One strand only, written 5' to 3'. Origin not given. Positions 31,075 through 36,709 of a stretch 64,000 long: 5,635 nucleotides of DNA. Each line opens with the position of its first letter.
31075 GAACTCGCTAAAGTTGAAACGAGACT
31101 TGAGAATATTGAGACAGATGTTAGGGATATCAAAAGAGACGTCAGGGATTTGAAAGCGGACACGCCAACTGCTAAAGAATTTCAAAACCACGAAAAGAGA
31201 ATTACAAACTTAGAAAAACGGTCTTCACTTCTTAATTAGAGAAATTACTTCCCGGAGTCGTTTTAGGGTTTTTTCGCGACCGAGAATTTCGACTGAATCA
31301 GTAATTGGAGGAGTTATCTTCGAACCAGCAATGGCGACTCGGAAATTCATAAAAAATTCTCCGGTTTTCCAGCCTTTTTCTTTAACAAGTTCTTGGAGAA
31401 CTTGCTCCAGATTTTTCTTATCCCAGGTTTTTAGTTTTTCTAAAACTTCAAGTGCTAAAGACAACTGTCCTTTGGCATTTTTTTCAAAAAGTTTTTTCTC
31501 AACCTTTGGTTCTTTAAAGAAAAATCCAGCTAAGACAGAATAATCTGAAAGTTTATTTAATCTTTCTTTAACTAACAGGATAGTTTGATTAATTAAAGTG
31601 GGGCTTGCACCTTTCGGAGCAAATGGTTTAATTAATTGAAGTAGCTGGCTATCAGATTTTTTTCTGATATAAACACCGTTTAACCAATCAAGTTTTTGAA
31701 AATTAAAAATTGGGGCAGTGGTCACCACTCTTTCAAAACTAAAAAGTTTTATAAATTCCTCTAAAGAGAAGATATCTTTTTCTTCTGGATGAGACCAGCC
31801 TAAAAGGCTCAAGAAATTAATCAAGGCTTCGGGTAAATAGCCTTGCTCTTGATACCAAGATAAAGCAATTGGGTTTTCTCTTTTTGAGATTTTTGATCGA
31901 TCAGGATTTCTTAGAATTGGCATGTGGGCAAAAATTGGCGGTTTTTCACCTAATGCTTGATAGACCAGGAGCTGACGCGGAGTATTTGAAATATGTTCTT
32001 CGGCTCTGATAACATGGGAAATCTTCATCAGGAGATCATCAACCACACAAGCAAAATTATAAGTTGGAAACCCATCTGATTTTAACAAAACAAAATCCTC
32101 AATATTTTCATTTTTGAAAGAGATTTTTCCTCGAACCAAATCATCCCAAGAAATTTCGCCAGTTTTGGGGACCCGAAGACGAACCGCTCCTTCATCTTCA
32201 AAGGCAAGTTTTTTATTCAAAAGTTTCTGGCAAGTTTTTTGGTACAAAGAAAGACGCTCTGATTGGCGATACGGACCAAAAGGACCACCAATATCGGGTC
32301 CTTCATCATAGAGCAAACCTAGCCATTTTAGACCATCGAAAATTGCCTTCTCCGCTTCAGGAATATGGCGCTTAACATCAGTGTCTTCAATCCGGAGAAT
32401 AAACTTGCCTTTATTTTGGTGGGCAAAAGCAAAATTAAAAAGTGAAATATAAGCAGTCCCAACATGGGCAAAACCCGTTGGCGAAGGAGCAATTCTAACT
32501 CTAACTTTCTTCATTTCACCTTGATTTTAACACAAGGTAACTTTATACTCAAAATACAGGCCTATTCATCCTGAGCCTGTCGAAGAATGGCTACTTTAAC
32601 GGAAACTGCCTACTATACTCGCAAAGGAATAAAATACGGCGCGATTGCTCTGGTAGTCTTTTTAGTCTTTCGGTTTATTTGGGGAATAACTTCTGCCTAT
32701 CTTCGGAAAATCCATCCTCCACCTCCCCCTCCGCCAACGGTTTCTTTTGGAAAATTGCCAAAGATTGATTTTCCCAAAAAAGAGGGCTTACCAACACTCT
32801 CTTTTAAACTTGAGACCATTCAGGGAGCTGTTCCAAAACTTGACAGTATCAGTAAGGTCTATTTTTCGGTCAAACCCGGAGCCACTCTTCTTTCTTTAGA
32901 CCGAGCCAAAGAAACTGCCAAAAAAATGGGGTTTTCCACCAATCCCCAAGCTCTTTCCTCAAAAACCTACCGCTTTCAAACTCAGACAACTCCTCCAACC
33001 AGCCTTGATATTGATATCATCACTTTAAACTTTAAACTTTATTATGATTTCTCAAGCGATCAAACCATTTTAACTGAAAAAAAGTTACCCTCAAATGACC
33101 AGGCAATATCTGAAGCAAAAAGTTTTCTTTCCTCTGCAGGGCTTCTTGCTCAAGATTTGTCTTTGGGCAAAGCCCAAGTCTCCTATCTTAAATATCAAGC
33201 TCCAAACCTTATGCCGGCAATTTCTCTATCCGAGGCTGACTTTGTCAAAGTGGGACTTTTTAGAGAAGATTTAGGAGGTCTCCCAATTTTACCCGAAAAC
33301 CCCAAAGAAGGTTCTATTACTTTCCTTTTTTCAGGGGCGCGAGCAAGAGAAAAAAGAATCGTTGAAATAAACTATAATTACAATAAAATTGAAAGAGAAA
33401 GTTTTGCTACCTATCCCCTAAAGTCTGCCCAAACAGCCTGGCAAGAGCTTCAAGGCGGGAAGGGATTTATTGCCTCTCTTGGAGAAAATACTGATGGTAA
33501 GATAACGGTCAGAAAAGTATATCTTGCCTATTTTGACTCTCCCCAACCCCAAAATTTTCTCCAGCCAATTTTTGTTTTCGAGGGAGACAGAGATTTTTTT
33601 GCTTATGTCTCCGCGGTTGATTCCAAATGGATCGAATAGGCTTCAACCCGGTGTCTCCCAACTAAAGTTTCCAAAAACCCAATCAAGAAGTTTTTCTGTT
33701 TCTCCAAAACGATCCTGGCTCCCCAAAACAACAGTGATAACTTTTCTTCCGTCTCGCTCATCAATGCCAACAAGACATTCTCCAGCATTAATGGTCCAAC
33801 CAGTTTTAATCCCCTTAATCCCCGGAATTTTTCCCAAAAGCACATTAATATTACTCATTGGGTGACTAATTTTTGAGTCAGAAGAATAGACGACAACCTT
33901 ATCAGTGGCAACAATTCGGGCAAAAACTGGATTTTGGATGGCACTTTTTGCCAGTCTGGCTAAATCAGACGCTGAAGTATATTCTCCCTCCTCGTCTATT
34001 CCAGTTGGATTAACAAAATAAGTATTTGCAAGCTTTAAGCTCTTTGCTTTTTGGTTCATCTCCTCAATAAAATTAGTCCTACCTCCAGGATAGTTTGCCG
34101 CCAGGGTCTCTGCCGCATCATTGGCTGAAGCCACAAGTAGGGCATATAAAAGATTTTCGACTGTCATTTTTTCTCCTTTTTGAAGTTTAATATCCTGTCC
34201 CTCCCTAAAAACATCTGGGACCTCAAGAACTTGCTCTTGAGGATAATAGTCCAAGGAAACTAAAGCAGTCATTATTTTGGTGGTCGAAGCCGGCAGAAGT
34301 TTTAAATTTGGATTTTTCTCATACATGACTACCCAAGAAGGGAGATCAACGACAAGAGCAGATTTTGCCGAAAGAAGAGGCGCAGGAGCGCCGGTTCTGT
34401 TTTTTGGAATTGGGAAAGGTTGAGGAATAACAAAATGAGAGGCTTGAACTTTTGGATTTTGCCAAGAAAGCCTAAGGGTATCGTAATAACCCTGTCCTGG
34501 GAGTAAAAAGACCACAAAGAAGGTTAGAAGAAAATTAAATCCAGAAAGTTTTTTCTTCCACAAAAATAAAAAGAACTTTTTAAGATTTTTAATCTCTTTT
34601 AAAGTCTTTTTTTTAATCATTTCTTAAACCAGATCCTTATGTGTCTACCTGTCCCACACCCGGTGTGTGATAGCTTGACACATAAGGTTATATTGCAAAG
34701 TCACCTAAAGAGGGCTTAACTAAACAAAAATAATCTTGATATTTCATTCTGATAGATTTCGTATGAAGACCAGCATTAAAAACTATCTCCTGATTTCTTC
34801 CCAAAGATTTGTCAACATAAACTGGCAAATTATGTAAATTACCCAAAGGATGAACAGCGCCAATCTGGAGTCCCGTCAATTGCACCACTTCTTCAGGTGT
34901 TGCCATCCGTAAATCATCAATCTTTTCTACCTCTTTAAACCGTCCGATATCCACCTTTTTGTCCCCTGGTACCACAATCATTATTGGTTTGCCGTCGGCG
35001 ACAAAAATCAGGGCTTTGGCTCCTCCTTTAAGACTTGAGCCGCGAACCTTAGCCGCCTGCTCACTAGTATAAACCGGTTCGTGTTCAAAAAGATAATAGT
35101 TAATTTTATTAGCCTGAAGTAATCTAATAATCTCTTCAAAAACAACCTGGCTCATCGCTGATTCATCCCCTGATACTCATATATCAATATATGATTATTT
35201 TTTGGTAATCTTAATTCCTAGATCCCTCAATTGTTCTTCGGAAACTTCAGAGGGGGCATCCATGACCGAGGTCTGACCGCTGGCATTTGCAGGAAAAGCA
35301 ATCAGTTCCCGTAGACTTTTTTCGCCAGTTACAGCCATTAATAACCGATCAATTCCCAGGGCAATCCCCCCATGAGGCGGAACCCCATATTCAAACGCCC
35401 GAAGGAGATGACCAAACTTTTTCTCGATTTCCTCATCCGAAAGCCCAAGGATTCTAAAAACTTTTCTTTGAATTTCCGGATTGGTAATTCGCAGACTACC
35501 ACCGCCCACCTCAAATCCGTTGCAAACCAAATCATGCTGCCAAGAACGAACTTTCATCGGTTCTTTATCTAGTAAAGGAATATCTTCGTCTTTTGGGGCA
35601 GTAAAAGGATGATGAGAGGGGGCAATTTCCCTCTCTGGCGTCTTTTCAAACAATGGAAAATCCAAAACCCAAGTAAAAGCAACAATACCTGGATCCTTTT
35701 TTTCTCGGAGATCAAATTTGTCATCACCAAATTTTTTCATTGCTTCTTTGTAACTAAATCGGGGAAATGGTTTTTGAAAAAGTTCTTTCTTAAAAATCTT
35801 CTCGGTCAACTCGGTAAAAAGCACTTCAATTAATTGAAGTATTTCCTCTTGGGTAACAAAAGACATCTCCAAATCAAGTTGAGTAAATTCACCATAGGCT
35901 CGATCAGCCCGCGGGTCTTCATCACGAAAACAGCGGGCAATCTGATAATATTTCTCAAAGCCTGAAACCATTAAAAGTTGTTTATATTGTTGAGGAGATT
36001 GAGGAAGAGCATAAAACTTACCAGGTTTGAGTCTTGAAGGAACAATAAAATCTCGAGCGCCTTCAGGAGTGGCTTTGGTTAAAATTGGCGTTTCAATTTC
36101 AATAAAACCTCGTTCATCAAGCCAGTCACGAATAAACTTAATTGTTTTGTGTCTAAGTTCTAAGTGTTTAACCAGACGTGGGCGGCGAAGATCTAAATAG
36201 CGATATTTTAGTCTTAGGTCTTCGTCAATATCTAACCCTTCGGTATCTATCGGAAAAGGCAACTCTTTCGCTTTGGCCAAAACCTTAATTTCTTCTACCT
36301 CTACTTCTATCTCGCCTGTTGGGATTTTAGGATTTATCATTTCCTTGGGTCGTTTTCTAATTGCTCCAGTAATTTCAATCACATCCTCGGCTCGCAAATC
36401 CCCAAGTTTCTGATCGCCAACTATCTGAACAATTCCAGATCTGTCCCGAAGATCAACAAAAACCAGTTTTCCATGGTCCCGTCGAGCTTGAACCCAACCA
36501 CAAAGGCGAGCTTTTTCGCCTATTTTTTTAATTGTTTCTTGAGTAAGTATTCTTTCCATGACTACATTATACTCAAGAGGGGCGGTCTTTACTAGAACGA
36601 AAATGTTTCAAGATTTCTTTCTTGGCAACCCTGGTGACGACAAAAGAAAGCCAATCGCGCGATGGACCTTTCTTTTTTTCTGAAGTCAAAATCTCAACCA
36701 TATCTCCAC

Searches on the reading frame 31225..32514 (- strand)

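Call 20: search_protein_families(library=pfam, proteins=[window:31225-32514:-])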
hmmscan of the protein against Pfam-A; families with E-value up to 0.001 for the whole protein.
window:31225-32514:- (429 aa): 2 families
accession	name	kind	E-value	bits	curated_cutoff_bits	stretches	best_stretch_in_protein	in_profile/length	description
PF00749.27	tRNA-synt_1c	-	1.9e-89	300.1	23.4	2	109-277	144-314/314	tRNA synthetases class I (E and Q), catalytic domain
PF19269.4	Anticodon_2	-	5.7e-30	105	23.6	1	290-424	1-141/141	Anticodon binding domain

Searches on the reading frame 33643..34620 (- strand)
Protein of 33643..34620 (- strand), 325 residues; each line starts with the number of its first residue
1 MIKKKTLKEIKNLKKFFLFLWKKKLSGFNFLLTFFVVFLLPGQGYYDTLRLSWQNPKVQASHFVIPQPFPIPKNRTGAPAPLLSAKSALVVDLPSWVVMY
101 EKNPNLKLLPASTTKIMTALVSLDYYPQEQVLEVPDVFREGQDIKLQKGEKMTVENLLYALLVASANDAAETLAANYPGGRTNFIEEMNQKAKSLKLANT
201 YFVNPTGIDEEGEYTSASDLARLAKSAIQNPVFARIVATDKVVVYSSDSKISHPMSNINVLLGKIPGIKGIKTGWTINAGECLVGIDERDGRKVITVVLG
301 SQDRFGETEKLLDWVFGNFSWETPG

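Call 21: search_protein_families(library=pfam, proteins=[window:33643-34620:-])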
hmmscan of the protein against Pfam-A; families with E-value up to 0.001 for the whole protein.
window:33643-34620:- (325 aa): 2 families
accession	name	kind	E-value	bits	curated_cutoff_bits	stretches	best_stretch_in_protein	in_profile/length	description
PF00768.25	Peptidase_S11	-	5.4e-52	177.1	27.6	1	78-302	5-238/239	D-alanyl-D-alanine carboxypeptidase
PF13354.11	Beta-lactamase2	-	0.00053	19.8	22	1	100-226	13-145/214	Beta-lactamase enzyme family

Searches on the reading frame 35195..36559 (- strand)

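Call 22: search_protein_families(library=pfam, proteins=[window:35195-36559:-])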
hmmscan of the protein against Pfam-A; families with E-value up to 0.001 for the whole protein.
window:35195-36559:- (454 aa): 2 families
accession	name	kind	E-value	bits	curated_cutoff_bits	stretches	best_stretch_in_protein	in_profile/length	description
PF00152.25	tRNA-synt_2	-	2e-116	388.8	25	1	112-425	1-307/308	tRNA synthetases class II (D, K and N)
PF01336.31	tRNA_anti-codon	-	3.3e-15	56.2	27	1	18-94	2-75/75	OB-fold nucleic acid binding domain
